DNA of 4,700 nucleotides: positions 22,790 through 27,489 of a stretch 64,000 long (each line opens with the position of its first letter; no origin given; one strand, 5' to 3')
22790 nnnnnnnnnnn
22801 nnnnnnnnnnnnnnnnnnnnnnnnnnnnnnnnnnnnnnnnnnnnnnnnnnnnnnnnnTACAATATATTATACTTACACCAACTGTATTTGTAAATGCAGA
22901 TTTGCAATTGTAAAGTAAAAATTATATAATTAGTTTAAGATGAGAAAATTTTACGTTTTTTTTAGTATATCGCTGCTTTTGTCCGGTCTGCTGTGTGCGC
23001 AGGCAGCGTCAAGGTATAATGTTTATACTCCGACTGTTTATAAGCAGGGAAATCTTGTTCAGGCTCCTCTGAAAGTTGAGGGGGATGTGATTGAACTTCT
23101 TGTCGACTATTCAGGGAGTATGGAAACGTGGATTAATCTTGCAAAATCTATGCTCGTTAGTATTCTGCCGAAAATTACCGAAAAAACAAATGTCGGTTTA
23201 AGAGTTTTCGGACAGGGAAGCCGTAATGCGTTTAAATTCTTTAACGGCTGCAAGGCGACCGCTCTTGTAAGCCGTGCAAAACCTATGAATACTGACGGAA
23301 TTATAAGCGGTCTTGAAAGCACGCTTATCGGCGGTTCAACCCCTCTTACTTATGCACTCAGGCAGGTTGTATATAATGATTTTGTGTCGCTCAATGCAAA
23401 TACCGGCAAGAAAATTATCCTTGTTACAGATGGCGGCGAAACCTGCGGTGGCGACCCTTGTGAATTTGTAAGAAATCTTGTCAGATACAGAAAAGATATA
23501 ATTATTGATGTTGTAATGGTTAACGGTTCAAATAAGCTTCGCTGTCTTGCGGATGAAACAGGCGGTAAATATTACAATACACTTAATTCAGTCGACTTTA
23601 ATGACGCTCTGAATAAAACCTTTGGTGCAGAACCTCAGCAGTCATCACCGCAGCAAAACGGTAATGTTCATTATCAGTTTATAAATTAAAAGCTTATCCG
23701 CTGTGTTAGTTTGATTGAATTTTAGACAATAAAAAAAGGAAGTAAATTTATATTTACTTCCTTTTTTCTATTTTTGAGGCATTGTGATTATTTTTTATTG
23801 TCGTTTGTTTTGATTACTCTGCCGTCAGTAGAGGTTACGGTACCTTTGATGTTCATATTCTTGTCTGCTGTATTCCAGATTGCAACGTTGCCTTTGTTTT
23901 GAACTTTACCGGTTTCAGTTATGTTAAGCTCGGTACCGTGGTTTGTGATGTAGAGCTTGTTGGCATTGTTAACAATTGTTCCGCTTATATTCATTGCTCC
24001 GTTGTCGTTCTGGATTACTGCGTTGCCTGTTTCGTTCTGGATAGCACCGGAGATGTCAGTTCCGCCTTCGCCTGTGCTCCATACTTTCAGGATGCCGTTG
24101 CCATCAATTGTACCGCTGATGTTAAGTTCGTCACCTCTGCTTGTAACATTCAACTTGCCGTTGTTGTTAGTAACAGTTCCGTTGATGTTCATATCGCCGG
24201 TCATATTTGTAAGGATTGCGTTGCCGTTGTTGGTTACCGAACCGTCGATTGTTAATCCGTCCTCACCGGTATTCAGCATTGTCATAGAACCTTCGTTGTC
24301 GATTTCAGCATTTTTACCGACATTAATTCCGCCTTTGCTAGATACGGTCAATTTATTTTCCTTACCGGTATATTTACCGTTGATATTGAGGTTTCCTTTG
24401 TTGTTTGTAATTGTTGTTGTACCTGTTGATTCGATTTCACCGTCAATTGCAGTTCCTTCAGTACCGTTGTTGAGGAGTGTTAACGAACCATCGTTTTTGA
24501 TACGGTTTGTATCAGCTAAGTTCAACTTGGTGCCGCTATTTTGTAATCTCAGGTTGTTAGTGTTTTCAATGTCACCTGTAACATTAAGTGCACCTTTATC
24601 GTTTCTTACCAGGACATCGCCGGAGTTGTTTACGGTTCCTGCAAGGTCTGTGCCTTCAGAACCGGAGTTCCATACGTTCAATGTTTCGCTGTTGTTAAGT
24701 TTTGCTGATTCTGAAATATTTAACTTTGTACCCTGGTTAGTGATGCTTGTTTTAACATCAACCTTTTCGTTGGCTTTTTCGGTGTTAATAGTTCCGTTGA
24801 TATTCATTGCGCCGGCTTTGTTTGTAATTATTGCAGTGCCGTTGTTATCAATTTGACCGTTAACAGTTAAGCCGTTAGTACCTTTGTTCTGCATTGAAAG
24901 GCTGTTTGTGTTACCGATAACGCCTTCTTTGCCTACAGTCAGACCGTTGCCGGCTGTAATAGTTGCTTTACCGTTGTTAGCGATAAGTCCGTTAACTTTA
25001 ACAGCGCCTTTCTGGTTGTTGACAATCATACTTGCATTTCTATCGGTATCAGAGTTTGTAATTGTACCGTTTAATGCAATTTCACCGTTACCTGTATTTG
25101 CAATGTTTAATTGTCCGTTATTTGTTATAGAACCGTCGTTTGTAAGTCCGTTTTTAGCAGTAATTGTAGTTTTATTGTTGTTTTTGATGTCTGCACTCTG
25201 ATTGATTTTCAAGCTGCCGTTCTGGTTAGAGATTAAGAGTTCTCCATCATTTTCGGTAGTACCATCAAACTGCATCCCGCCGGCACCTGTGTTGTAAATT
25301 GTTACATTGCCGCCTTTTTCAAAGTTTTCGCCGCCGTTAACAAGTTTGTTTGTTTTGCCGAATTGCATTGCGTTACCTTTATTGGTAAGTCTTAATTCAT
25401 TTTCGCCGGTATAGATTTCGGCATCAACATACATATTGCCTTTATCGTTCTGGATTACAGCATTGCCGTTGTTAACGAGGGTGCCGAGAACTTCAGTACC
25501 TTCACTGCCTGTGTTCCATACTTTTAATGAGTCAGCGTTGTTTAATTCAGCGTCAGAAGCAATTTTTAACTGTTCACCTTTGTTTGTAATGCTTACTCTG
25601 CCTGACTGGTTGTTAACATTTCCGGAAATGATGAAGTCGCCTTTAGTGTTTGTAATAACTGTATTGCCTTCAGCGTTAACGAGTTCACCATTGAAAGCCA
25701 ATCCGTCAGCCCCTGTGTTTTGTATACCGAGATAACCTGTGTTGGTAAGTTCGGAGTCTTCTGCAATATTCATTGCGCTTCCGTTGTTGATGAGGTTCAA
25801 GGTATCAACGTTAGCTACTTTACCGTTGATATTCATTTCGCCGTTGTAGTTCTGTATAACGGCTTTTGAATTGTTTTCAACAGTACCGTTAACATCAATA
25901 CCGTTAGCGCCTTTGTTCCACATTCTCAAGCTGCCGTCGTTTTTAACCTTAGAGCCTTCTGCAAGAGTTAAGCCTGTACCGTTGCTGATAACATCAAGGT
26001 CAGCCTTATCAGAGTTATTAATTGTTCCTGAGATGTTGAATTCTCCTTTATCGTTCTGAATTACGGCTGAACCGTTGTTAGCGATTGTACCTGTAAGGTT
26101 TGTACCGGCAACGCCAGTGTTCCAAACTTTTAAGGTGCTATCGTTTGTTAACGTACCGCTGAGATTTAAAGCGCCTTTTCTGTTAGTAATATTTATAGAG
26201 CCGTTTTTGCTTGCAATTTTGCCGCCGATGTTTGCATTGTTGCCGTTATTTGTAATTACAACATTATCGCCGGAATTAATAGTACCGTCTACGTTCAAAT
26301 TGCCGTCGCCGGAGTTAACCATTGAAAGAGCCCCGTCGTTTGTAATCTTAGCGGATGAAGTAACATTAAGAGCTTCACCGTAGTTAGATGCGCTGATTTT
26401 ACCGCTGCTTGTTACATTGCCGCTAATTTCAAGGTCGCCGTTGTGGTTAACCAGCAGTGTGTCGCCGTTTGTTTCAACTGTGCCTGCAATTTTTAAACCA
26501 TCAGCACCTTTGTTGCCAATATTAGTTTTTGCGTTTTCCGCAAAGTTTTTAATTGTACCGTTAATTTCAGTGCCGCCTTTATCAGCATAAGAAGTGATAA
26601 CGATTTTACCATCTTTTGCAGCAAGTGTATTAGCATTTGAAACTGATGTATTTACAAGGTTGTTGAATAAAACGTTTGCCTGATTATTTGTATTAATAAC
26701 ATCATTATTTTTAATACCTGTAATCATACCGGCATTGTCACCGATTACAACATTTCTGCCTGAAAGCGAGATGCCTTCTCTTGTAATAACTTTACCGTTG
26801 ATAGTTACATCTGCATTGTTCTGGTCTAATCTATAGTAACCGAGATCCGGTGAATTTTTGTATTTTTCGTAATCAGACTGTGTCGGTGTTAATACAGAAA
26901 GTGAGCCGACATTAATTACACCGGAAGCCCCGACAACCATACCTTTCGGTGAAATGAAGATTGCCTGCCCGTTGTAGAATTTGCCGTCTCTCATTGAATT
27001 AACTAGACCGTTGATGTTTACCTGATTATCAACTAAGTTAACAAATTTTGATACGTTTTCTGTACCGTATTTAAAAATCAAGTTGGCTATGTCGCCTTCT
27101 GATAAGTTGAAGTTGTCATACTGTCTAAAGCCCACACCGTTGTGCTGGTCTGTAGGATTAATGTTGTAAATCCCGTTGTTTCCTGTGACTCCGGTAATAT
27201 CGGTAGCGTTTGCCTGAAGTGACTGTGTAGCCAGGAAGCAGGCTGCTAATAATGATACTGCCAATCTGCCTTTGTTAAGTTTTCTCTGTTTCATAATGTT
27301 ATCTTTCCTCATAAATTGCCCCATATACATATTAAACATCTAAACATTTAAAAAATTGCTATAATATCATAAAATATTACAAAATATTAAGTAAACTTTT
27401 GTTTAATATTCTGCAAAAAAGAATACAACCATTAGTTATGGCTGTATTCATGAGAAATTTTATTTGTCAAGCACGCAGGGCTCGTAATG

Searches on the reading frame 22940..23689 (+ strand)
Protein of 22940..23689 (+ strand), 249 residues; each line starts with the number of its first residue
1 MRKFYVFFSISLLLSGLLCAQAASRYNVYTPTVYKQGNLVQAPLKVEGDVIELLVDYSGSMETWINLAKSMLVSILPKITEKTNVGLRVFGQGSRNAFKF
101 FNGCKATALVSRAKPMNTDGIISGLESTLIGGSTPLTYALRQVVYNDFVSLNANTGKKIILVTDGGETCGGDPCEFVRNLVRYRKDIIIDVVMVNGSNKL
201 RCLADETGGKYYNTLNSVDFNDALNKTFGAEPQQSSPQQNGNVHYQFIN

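Call 29: search_protein_families(library=pfam, proteins=[window:22940-23689:+], max_evalue=0.00001)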
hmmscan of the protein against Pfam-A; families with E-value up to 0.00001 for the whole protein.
window:22940-23689:+ (249 aa): 1 family
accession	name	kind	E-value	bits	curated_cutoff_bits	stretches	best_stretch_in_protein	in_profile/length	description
PF00092.34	VWA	-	1.9e-07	31.9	23.8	1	53-213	4-161/174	von Willebrand factor type A domain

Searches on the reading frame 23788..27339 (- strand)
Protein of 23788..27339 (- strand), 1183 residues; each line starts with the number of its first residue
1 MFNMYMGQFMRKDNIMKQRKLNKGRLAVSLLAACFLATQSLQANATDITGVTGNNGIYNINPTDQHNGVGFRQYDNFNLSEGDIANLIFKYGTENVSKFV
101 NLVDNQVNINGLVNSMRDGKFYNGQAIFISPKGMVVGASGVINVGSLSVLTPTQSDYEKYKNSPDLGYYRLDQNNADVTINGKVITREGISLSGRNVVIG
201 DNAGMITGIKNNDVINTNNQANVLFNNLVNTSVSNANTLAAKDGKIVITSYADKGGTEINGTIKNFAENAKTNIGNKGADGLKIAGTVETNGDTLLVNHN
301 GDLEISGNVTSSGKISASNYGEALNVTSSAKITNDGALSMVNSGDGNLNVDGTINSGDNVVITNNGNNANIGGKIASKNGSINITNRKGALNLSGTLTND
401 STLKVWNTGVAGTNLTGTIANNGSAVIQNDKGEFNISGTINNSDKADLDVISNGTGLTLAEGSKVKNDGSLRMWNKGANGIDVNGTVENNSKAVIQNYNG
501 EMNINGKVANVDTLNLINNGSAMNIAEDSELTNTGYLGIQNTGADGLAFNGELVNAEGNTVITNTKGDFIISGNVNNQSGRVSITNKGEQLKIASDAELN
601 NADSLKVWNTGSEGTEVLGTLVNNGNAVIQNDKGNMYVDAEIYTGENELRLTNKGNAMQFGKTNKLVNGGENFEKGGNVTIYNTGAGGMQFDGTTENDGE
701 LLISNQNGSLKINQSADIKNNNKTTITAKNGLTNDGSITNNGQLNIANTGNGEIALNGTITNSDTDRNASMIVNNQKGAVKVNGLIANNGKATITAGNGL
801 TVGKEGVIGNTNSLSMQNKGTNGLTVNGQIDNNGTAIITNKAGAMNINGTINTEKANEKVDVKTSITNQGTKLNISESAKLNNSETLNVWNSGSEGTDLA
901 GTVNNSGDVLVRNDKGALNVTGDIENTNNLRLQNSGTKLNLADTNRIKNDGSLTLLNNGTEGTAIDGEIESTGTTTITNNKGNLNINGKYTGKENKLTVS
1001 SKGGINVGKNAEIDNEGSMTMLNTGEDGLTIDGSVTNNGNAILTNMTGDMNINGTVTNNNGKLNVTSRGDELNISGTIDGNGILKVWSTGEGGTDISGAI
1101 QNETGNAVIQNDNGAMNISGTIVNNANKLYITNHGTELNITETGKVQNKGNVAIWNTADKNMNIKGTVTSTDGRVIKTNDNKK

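Call 8: search_protein_families(library=pfam, proteins=[window:23788-27339:-], max_evalue=0.01)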
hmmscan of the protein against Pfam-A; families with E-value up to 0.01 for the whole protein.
window:23788-27339:- (1183 aa): 0 families

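Call 50: search_protein_families(library=ncbifam, proteins=[window:23788-27339:-], max_evalue=0.01)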
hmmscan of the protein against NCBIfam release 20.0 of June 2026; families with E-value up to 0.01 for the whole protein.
window:23788-27339:- (1183 aa): 1 family
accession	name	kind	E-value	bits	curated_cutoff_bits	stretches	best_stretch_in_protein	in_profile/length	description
NF012204.1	adhes_FxxPxG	domain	3.2e-45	153.8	60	1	58-202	1-152/153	leukotoxin LktA family filamentous adhesin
